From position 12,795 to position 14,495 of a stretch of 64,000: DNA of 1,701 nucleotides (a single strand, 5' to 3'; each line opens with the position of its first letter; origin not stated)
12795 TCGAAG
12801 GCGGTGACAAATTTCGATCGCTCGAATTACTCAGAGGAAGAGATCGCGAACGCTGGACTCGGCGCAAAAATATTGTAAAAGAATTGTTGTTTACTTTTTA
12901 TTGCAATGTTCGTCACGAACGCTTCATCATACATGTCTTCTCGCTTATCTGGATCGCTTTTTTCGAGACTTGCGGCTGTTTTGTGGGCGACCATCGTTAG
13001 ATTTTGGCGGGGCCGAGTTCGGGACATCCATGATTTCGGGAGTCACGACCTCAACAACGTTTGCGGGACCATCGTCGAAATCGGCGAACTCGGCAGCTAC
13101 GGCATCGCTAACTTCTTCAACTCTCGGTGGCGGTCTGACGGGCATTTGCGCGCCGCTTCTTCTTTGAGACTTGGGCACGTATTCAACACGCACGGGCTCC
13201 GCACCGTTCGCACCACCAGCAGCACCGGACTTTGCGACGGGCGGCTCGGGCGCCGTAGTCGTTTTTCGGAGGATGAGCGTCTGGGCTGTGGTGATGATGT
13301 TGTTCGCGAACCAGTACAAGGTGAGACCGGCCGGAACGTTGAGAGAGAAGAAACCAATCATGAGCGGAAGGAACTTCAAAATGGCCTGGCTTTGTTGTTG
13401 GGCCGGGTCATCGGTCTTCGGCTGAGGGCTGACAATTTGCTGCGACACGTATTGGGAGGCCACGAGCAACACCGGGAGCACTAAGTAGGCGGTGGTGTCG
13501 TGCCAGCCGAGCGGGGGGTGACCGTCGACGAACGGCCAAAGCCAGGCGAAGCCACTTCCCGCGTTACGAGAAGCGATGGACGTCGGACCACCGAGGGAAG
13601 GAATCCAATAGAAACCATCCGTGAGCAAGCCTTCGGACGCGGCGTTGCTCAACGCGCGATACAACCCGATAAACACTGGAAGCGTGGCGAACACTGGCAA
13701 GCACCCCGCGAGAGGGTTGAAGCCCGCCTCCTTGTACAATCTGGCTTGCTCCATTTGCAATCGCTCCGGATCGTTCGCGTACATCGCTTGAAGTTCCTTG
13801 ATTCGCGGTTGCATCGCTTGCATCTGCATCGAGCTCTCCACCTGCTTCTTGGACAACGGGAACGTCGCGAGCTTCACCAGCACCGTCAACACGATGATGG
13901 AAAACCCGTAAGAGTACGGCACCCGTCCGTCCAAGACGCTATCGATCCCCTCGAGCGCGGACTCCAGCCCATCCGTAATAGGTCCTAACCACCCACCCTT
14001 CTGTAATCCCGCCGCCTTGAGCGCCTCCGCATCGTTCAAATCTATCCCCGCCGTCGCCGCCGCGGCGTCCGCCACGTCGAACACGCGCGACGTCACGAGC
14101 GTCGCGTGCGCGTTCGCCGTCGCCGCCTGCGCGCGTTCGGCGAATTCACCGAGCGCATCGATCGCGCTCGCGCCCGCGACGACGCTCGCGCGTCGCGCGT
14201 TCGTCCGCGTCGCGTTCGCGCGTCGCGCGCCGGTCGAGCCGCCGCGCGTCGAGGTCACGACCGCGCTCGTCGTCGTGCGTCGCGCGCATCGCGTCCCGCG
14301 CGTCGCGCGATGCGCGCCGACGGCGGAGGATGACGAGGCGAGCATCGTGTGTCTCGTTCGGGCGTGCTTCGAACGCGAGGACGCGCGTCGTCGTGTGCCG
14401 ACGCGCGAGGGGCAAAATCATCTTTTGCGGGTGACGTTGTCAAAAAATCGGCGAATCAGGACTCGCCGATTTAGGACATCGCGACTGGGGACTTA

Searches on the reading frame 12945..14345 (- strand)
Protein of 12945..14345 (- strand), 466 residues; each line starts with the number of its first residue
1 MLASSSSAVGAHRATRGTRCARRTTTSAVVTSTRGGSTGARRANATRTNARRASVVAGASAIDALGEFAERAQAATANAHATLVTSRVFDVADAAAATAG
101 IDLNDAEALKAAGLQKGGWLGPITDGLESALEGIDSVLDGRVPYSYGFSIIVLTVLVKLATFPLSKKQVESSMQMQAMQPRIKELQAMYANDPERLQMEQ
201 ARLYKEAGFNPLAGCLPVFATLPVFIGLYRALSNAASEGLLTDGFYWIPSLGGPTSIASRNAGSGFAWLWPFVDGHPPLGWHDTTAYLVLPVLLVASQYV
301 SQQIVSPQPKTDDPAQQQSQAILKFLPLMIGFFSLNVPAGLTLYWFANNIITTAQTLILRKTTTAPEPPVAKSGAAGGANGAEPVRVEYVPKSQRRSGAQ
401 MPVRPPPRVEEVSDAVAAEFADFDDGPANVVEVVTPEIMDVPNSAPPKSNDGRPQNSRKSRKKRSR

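Call 46: search_protein_families(library=pfam, proteins=[window:12945-14345:-], max_evalue=0.00001)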
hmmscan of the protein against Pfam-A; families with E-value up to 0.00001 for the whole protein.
window:12945-14345:- (466 aa): 1 family
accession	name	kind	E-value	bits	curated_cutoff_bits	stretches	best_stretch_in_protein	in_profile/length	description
PF02096.25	60KD_IMP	-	2.6e-52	177.5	35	1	146-361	1-163/163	60Kd inner membrane protein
